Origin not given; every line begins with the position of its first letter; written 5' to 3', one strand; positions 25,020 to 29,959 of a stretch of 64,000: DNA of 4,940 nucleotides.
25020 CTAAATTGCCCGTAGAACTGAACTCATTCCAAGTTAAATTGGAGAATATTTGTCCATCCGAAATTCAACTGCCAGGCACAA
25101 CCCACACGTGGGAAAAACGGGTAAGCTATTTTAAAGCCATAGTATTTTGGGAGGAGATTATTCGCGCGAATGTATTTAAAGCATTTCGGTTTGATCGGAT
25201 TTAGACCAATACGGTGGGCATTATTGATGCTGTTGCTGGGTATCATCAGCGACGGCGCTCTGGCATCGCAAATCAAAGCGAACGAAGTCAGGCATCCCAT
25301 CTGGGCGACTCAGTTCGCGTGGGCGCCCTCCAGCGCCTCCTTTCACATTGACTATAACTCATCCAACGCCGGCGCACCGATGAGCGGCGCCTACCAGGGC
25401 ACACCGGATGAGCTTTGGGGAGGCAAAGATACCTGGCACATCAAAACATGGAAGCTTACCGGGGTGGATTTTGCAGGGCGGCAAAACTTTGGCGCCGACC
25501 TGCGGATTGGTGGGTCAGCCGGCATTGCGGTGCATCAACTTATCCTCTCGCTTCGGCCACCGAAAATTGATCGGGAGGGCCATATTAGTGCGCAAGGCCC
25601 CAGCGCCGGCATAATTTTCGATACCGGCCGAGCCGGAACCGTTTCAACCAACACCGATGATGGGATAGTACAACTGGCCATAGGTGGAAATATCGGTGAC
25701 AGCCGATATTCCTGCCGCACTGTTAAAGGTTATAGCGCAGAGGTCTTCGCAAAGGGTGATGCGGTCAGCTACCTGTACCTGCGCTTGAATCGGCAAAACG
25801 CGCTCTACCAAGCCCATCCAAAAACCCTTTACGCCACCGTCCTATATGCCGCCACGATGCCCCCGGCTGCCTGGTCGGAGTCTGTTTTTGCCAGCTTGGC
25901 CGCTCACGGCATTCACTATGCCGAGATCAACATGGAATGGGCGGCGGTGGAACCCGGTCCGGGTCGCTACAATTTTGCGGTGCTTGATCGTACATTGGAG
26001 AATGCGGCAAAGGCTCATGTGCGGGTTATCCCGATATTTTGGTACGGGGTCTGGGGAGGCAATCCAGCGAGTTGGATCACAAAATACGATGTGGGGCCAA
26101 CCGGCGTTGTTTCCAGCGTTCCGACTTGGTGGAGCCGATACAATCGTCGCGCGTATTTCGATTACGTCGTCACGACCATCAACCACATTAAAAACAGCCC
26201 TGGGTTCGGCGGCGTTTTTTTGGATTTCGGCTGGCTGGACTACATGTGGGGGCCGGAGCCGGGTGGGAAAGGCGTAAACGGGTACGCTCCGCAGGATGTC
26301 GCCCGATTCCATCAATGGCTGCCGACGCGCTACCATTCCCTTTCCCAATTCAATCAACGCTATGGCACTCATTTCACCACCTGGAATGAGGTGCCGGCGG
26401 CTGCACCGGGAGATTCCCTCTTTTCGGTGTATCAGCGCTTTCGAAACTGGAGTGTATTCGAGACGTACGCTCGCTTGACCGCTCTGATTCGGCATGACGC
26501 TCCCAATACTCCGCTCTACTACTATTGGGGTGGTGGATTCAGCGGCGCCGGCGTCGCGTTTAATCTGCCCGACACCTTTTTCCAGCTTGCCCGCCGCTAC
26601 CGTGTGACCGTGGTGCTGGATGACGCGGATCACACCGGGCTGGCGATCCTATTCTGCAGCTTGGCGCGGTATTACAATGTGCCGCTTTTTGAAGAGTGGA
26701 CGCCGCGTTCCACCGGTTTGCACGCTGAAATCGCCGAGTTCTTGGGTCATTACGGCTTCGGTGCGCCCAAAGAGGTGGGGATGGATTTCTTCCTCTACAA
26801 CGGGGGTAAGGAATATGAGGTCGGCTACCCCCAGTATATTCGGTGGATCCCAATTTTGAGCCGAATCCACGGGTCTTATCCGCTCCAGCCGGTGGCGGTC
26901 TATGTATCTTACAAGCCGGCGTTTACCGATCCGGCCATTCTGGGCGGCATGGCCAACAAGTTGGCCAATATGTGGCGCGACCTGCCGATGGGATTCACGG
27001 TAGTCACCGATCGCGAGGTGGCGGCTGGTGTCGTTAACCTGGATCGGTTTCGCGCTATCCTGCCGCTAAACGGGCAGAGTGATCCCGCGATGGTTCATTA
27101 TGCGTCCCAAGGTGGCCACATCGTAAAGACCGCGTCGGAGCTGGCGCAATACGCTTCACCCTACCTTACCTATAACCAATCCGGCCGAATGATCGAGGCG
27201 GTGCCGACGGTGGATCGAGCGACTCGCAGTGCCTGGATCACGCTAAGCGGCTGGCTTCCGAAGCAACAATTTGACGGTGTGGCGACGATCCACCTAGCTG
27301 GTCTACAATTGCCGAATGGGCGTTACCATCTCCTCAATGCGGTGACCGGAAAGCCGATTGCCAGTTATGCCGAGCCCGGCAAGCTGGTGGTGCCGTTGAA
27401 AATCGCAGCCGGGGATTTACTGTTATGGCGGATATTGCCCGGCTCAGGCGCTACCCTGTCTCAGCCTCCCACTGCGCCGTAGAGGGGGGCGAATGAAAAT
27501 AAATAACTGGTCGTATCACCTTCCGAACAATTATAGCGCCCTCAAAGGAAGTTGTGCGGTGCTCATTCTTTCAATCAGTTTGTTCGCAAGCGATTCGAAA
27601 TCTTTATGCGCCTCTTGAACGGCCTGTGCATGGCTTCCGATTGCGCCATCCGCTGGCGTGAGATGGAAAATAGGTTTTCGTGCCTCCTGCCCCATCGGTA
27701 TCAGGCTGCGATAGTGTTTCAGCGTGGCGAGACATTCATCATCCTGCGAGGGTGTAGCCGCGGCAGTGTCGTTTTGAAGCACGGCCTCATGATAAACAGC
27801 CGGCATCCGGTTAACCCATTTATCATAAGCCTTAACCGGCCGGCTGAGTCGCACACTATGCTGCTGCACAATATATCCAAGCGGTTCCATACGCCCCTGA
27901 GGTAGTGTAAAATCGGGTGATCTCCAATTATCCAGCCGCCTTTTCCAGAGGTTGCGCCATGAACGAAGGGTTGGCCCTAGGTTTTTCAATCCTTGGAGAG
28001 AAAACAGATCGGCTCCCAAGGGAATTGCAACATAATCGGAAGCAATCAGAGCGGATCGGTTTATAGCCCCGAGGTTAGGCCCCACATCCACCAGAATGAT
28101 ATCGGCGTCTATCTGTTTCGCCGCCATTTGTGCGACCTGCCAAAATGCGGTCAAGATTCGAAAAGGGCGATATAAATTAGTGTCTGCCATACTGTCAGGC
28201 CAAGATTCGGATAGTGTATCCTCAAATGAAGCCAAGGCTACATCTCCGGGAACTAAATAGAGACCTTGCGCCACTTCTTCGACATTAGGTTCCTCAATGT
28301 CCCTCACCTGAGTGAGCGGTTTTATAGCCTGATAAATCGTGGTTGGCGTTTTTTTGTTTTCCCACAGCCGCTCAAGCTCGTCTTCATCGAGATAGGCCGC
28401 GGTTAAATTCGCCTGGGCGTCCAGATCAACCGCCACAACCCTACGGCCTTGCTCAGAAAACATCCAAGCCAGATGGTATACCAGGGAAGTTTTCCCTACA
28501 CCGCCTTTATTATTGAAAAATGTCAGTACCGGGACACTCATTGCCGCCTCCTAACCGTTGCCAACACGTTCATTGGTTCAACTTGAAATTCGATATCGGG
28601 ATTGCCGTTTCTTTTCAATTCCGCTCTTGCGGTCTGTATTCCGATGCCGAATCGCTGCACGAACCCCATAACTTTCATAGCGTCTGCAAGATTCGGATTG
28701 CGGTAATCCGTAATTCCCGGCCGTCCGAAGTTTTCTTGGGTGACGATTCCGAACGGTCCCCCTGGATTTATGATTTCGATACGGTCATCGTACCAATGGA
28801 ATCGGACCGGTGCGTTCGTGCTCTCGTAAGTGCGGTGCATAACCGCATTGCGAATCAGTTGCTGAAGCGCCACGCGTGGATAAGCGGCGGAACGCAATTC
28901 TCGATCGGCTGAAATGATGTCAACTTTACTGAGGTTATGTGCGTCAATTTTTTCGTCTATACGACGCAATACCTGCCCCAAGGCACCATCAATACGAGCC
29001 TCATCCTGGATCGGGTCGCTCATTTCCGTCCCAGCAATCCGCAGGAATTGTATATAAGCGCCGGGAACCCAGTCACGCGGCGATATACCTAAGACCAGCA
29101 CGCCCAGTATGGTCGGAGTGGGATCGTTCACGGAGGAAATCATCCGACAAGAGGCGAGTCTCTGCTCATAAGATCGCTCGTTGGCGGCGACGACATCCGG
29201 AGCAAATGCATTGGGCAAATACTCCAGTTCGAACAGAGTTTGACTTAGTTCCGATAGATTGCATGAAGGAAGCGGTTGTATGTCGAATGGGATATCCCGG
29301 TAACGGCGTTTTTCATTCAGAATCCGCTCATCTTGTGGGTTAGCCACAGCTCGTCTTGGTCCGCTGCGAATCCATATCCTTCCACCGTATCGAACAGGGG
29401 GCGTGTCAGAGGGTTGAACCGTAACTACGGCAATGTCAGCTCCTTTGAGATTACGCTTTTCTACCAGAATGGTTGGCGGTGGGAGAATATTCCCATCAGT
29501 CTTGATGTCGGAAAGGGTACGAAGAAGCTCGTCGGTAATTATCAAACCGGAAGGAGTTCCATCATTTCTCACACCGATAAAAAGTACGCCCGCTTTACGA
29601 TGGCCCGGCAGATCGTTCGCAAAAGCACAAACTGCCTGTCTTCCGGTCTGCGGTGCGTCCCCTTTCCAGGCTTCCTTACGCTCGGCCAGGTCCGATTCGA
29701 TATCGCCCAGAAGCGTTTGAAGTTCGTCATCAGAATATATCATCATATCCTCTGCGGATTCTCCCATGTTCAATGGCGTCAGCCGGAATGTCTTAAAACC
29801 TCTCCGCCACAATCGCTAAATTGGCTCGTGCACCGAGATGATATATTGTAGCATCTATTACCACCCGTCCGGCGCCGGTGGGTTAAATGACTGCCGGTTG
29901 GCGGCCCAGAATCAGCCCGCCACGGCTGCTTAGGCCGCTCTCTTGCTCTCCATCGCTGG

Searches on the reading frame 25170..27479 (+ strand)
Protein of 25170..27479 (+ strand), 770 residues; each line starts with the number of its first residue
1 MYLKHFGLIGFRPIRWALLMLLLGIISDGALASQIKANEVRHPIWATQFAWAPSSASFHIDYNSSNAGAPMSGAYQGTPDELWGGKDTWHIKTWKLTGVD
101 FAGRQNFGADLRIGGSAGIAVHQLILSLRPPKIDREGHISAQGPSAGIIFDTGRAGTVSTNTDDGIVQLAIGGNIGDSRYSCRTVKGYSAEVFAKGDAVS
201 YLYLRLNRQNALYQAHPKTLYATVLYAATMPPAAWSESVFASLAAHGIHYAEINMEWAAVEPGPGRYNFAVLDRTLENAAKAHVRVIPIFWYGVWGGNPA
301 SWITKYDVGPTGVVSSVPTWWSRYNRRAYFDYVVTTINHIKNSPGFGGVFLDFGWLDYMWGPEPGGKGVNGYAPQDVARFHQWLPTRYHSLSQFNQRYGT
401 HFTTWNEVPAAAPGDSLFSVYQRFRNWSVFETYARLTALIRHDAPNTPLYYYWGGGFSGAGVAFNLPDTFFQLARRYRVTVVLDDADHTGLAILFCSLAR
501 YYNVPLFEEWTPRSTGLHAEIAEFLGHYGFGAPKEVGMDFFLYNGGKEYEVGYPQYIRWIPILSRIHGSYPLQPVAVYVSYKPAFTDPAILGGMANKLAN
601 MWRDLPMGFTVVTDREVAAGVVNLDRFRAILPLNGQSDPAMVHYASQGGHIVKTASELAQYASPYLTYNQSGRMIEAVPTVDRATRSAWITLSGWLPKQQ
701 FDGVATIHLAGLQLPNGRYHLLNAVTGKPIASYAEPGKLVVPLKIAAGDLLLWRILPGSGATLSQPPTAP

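Call 15: search_protein_families(library=pfam, proteins=[window:25170-27479:+], max_evalue=0.00001)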
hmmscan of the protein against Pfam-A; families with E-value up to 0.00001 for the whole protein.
window:25170-27479:+ (770 aa): 1 family
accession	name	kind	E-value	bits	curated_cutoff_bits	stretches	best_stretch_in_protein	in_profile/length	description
PF02449.21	Glyco_hydro_42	-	1.6e-14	54.5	21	1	363-450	137-234/376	Beta-galactosidase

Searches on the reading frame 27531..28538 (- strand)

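Call 15: search_protein_families(library=pfam, proteins=[window:27531-28538:-], max_evalue=0.00001)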
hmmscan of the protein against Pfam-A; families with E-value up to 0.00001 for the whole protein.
window:27531-28538:- (335 aa): 3 families
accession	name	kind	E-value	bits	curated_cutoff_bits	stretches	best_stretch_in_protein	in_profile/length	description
PF13614.12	AAA_31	-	4.1e-30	105.5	27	1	4-196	3-169/177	AAA domain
PF01656.29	CbiA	-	3.8e-13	49.9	25.4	1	6-155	2-54/125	CobQ/CobB/MinD/ParA nucleotide binding domain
PF09140.17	MipZ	-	7.9e-08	32.4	20.7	1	5-86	3-83/262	ATPase MipZ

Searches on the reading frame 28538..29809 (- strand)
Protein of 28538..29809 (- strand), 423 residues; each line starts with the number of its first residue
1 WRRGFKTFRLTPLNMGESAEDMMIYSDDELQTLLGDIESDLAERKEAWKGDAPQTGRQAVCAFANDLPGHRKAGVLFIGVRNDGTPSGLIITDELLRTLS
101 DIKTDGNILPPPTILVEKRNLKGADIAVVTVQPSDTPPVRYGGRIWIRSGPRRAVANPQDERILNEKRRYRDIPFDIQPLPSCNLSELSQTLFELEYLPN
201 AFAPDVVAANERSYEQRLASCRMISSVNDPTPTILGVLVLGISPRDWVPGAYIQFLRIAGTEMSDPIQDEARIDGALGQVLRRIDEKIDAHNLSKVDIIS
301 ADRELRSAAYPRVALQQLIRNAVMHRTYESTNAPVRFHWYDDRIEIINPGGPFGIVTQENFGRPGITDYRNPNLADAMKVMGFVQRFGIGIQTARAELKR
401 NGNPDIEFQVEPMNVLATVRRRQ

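Call 15: search_protein_families(library=pfam, proteins=[window:28538-29809:-], max_evalue=0.00001)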
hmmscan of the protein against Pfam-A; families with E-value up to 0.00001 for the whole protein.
window:28538-29809:- (423 aa): 2 families
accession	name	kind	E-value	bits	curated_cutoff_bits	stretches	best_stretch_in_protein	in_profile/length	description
PF13749.12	HATPase_c_4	-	1.3e-16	60.8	26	1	333-417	2-87/89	Putative ATP-dependent DNA helicase recG C-terminal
PF04326.19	SLFN_AlbA_2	-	1.2e-13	52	25.3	1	38-152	1-113/118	Schlafen, AlbA_2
